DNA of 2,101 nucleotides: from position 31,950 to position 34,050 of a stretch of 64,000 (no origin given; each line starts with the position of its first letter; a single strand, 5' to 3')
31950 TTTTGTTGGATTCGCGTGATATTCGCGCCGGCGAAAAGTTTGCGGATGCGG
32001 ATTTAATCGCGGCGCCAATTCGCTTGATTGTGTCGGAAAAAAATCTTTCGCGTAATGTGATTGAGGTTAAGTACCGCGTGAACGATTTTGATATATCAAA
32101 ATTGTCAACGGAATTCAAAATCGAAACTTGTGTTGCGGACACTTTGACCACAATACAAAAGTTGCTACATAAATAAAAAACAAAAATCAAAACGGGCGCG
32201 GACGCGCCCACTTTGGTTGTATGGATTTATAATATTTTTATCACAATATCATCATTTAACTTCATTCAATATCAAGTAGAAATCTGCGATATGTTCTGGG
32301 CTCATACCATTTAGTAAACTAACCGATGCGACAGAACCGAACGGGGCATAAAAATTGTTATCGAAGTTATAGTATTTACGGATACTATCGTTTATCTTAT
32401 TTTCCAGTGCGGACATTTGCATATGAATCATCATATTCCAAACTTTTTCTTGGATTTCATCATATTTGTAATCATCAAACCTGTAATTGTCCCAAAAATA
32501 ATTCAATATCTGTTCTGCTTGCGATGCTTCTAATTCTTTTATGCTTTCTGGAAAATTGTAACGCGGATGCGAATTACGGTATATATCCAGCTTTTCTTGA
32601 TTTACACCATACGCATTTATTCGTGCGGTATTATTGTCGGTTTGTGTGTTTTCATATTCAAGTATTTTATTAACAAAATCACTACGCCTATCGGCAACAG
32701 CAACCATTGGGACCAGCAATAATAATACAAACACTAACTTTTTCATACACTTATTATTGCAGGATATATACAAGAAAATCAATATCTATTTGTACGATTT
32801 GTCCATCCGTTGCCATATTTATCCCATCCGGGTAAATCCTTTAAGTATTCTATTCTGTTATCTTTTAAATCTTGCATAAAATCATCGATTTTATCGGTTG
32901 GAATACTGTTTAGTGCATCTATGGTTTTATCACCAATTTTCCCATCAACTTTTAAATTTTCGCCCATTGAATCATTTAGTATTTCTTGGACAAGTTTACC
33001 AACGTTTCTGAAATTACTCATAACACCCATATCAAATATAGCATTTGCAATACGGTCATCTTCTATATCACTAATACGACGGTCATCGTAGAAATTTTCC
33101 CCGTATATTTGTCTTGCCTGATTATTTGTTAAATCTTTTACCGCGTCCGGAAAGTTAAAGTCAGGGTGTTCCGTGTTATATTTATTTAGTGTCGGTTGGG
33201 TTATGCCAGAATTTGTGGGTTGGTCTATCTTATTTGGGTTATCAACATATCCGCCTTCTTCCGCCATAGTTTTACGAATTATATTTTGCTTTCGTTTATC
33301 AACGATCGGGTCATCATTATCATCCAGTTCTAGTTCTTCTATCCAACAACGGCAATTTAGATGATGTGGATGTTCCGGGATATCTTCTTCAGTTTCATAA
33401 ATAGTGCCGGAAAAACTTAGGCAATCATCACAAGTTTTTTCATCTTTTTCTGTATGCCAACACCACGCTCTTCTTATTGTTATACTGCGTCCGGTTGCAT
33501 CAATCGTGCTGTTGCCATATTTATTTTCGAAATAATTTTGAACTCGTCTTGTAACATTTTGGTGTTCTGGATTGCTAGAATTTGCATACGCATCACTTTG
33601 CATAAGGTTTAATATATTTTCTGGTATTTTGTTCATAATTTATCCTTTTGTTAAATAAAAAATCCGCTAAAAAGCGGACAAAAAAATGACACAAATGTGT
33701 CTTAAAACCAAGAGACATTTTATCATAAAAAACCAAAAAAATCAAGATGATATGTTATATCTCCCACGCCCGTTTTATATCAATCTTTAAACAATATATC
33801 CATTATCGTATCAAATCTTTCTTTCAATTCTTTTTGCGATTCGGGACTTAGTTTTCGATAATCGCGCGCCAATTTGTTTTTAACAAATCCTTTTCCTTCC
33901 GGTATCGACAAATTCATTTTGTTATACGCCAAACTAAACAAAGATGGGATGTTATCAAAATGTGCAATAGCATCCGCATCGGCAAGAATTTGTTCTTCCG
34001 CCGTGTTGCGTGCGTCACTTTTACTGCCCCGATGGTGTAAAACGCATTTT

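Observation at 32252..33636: Mu F-like motif fused to a GH108 lysozyme and PG_binding_3 domain, with a co-transcribed secreted partner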

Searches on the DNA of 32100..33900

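Call 99: search_rna_families(source=window, start=32100, end=33900, threshold=evalue, max_evalue=1)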
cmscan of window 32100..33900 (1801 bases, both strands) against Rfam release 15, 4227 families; matches with E-value up to 1: 3.
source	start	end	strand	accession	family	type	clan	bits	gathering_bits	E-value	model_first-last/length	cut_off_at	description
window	32178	32268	-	RF00558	L20_leader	Cis-reg; leader;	-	21.5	58.7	0.27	1-127/127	no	Ribosomal protein L20 leader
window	33654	33704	-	RF00057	RyhB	Gene; sRNA;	-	21.1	55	0.63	1-67/67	no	RyhB RNA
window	33647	33721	+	RF02621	BSnc120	Gene; sRNA;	-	19.8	114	0.3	1-88/88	no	Brucella sRNA 120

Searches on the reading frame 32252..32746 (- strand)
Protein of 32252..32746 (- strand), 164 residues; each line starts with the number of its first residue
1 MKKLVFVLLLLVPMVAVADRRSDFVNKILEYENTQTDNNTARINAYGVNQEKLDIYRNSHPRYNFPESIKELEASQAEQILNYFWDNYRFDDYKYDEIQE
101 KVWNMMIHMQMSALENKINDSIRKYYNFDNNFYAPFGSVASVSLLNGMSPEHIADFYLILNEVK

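Call 3: search_protein_families(library=pfam, proteins=[window:32252-32746:-], max_evalue=1)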
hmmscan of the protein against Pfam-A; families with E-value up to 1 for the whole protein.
window:32252-32746:- (164 aa): 2 families
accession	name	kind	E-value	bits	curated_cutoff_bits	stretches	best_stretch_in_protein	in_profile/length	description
PF05838.17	Glyco_hydro_108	-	0.0023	18.9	21.2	1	44-108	22-83/85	Glycosyl hydrolase 108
PF24419.1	Cupin_NOL9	-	0.069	13.1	27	1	49-132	46-130/152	Polynucleotide 5'-hydroxyl-kinase NOL9, N-terminal domain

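Call 7: search_protein_families(library=phrogs, proteins=[window:32252-32746:-], max_evalue=0.1)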
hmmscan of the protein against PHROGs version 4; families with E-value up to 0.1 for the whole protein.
window:32252-32746:- (164 aa): 1 family
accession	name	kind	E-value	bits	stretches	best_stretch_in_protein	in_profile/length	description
phrog_15671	-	unknown function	0.022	16.2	1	21-63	10-49/50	-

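Call 48: find_homologous_proteins(query=window:32252-32746:-, max_evalue=0.001)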
Query window:32252-32746:- (164 aa): 90 proteins with E <= 0.001 among 125 candidates.
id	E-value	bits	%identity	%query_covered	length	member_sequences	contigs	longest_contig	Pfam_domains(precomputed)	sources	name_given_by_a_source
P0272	4.2e-103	360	100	100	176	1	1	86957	-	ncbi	-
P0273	9.2e-86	304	84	100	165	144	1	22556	-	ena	-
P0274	1.4e-82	293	80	100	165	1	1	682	-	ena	-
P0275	2.0e-82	293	79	100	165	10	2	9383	-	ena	-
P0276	2.7e-82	292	80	93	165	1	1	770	-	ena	-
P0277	3.8e-82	292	77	100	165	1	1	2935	-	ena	-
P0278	9.7e-82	291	80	90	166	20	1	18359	-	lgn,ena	-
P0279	1.4e-81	290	80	100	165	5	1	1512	-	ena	-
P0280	2.0e-81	290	78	93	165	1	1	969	PF05838.18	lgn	-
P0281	9.3e-81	287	81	100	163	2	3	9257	-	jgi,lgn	-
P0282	6.1e-80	285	77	99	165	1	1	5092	-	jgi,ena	-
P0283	2.9e-79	283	77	100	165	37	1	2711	PF05838.18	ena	-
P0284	3.7e-78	279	74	93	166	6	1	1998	PF05838.18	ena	-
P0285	2.3e-77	276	73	93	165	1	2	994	-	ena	-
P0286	6.8e-77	275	75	99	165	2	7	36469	-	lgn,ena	-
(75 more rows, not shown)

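Call 55: find_encoding_contigs(protein=P0272, flank=10000, max_places=2)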
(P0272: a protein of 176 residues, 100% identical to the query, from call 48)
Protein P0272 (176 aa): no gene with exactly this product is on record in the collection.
